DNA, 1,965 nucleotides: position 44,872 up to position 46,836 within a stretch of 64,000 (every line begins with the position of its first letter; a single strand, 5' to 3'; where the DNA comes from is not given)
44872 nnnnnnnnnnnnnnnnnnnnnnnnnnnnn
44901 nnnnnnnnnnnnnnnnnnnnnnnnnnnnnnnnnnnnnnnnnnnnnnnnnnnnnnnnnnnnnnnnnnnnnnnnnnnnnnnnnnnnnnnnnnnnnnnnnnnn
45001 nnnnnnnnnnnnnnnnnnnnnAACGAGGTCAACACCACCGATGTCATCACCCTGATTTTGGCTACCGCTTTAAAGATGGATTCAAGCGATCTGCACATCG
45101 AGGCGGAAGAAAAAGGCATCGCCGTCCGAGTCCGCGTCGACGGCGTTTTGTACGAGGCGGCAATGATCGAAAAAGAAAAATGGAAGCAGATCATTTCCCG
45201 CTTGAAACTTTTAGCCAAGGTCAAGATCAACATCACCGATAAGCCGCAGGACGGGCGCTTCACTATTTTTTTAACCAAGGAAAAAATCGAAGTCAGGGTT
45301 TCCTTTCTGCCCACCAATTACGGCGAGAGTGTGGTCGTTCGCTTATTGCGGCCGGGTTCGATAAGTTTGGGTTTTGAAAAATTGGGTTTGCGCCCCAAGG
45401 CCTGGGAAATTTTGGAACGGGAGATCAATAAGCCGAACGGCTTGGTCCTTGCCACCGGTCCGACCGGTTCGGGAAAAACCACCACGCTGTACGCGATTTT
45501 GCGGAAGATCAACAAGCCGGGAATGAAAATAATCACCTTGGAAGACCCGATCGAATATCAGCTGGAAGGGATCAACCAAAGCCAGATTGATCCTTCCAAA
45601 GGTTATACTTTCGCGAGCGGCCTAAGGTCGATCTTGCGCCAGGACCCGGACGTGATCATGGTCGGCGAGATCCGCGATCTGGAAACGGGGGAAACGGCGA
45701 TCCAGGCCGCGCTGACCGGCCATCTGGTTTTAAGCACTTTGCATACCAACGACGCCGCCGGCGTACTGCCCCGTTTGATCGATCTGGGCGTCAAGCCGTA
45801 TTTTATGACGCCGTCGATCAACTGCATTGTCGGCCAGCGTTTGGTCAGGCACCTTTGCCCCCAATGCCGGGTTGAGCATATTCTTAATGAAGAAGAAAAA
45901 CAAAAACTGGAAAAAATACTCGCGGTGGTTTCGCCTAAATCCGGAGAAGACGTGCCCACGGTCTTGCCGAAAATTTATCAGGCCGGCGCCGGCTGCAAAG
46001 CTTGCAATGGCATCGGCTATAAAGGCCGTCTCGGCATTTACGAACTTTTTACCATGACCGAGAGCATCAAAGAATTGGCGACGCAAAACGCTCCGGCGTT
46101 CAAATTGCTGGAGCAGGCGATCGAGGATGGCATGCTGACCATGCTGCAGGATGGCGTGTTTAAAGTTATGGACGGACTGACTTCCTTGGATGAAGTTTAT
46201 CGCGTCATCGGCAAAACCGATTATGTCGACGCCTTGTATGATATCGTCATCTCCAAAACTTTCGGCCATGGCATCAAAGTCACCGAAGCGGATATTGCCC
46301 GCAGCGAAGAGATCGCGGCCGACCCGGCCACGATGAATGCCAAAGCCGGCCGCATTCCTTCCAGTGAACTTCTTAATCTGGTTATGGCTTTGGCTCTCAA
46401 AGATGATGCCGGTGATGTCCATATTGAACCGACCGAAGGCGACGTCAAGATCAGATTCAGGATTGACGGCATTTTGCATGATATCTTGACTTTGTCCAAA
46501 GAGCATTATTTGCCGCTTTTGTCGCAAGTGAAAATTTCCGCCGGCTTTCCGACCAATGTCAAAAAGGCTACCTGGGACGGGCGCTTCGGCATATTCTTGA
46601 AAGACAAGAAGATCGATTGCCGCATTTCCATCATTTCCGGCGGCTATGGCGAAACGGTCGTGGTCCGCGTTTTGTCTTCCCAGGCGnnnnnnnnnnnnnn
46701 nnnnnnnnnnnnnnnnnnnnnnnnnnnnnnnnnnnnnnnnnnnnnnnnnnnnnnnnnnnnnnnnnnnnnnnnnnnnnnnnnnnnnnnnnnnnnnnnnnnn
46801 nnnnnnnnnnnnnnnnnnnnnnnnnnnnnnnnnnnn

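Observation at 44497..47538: Two complete GspE/PilB secretion-ATPase modules fused in a single 1013-aa polypeptide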

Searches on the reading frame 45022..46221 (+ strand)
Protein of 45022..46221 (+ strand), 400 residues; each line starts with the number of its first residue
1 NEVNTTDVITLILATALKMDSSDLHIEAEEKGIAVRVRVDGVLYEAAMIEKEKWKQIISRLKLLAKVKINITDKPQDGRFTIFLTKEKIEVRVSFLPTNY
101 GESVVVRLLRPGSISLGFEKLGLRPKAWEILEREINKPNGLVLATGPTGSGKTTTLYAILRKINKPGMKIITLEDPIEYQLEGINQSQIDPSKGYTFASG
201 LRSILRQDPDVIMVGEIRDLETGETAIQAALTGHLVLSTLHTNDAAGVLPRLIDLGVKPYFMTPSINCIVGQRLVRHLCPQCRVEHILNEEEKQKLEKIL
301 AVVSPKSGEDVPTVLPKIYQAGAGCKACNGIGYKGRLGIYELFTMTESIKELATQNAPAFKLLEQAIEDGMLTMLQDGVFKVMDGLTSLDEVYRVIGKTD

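Call 68: search_solved_structures(query=window:45022-46221:+, max_evalue=1e-60, show_alignments=5)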
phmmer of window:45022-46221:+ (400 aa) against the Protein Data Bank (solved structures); distinct sequences matched with E-value up to 1e-60: 12.
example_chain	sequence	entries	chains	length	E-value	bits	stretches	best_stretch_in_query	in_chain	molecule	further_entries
5tsg_B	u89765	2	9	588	4.9e-99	335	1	7-396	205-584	Type IV pilus biogenesis ATPase PilB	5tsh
6olj_C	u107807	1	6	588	7.5e-99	334.4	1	7-396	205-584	Type IV pilus biogenesis ATPase PilB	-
5zfr_A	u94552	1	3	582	1.6e-98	333.4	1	7-396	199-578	Type IV pilus biogenesis ATPase PilB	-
3jc8_Ba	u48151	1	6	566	6.1e-98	331.4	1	7-393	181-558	Type IV-A pilus assembly ATPase PilB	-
4kss_A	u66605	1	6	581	8.4e-97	327.7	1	8-396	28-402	Type II secretion system protein E, hemolysin-coregulated protein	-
4ksr_A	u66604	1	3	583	8.6e-97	327.7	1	8-396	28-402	Type II secretion system protein E, Hemolysin-coregulated protein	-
1p9r_A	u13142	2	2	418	1.6e-96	326.8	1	8-394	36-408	General secretion pathway protein E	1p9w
4pht_A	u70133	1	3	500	1.4e-95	323.7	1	8-396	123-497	General secretory pathway protein E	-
5oiu_A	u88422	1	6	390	8.7e-90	304.6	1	11-393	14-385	Type IV pilus assembly protein PilF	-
5it5_F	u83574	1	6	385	9.4e-90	304.5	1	12-393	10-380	ATP binding motif-containing protein PilF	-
6ejf_A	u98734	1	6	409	1.1e-89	304.3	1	12-393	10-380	Type IV pilus assembly protein PilF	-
6f8l_G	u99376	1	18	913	7.8e-89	301.5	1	11-393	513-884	Type IV pilus assembly protein PilF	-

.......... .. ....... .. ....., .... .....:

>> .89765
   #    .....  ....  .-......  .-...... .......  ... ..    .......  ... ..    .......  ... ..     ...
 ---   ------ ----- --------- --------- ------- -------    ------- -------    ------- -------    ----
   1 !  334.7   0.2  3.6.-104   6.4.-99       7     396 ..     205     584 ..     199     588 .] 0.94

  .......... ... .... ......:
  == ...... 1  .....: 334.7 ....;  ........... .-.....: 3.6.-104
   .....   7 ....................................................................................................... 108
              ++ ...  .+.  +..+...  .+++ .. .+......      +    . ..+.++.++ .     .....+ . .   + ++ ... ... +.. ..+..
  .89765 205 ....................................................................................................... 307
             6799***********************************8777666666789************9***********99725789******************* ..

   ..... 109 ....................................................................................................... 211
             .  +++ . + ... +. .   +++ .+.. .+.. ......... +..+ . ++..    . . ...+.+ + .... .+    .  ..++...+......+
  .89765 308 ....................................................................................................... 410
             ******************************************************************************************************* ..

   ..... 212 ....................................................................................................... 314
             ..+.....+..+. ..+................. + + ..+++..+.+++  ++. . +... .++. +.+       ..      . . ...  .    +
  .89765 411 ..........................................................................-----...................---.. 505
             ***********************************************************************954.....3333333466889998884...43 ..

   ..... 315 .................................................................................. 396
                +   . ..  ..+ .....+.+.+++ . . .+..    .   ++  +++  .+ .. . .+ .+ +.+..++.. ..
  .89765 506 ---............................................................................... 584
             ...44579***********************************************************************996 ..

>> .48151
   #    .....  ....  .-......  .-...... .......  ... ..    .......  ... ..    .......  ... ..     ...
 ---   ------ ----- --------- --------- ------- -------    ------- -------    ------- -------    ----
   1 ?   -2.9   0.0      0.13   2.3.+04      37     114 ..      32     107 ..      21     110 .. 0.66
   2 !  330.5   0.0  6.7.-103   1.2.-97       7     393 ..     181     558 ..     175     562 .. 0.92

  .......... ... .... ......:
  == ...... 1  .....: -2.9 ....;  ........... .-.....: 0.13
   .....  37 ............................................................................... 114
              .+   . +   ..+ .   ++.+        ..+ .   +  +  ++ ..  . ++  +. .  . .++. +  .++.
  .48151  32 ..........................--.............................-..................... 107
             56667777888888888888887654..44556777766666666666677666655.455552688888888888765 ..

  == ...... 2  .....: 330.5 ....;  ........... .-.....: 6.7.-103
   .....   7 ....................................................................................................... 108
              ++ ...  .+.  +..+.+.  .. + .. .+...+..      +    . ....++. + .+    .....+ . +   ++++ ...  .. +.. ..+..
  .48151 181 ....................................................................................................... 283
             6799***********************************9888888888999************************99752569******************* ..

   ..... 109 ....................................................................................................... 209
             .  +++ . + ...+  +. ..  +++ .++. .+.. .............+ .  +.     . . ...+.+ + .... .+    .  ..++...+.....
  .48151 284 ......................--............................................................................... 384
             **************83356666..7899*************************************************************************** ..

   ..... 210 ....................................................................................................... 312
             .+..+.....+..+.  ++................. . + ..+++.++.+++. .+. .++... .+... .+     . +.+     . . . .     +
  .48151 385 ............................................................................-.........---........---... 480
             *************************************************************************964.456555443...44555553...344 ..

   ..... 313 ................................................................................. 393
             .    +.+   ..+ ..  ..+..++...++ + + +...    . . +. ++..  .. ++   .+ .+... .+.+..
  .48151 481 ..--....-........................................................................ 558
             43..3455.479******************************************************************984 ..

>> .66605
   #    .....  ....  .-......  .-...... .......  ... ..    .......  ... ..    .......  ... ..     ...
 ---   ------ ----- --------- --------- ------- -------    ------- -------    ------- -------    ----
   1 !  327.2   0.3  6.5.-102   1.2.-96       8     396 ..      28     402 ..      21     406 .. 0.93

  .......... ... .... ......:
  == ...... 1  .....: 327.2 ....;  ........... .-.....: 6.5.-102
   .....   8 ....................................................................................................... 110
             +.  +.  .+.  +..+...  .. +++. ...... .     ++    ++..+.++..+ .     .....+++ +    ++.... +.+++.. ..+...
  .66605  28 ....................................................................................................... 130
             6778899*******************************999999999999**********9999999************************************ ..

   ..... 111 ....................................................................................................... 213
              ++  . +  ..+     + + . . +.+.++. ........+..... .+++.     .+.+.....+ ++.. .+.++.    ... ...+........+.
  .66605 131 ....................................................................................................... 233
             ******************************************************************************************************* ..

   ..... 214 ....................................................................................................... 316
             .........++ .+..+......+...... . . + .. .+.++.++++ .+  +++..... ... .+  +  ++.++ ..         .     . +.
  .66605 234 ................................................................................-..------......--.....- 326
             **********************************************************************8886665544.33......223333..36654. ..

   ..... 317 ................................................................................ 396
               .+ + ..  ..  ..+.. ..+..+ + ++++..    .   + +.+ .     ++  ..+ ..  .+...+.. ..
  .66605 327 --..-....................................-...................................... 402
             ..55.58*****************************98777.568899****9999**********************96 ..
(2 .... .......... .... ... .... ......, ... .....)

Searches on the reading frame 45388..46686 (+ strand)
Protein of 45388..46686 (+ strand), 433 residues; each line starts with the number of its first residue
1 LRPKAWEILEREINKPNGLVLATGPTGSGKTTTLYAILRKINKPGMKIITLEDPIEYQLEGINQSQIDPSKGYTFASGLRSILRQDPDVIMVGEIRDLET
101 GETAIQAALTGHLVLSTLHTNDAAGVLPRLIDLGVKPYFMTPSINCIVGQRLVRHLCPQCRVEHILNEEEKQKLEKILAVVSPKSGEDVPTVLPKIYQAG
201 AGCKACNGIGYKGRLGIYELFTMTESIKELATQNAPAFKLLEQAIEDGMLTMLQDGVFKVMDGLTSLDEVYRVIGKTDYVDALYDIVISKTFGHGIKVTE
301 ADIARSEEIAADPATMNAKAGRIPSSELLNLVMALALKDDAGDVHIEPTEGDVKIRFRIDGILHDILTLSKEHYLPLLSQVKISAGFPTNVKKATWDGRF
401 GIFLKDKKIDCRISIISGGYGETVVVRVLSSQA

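Call 95: predict_structure(alignment_id=A2)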
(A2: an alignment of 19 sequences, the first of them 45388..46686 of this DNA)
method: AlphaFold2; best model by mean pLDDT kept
length: 433 residues; sequences in the alignment: 19
mean_pLDDT: 82.7   pTM: 0.64
mean pLDDT of the five models: 82.7, 82.4, 80.2, 54.2, 52.5
residues with pLDDT >= 90: 131; 70-90: 239; 50-70: 59; < 50: 4
segments of 3 or more residues with pLDDT < 50: none
pLDDT, mean of each block of 10 residues (from residue 1): 89 85 89 84 69 58 52 56 62 81 85 87 88 88 92 95 92 84 81 90 93 94 92 85 89 95 95 83 67 69 84 83 83 89 91 91 89 85 76 77 80 85 87 45
secondary structure, 60 per line:
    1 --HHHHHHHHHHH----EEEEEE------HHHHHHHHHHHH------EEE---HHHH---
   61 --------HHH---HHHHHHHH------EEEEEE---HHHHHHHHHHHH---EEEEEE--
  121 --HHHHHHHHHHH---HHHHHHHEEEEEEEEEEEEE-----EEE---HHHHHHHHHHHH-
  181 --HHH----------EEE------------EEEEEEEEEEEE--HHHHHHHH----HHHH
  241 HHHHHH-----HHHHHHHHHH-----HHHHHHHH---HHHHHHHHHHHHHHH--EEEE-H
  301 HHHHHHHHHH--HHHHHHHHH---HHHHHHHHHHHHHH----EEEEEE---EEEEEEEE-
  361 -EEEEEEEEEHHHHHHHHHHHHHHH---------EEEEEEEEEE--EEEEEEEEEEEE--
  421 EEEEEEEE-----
elements in order: H3-13 E18-23 H30-41 E48-50 H54-57 H75-82 E89-94 H98-109 E113-118 H123-133 H137-143 E144-156 E162-164 H168-179 E196-198 E211-222 H225-232 H237-246 H252-261 H267-274 H278-292 E295-298 H300-310 H313-321 H325-338 E343-348 E352-359 E362-370 H371-385 E395-404 E407-418 E421-428

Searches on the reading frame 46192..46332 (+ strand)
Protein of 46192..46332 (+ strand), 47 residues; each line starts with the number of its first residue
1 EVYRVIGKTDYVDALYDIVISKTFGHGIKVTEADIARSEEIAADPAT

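Call 98: find_related_loci(query=A3, collection=metagenome_contigs, flank=6000)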
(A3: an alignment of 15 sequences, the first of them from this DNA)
Query A3 (47 aa) in metagenome_contigs; peptide patterns used: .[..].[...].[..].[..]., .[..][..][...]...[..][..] (x = any residue, [..] = any of these).
368 stretches matched a pattern; 150 encode a relative of the query (tblastn E <= 1e-3); the best 80 are kept; 80 distinct loci.
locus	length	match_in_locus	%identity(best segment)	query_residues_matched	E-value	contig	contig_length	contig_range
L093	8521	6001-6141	91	1-47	3e-25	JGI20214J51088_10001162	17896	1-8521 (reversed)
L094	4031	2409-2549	87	1-47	1e-24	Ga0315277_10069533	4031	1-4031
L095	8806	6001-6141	85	1-47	2e-23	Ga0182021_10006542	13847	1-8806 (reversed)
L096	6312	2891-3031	83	1-47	6e-23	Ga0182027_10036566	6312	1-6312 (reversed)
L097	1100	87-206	93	1-40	1e-20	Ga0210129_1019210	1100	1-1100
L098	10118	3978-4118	66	1-47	1e-19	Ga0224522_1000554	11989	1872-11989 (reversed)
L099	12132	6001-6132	70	1-44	2e-17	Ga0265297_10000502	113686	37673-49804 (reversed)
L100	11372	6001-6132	70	1-44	7e-17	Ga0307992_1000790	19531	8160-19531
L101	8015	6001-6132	66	1-44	9e-17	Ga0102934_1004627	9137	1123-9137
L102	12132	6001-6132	66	1-44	1e-16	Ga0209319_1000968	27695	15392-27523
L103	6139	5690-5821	70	1-44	2e-16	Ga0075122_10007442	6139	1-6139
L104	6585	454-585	66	1-44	3e-16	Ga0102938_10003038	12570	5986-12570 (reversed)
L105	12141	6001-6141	66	1-47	1e-15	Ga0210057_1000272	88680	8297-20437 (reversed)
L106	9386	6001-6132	64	1-44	2e-15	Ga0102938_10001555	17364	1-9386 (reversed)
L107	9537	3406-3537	64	1-44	2e-15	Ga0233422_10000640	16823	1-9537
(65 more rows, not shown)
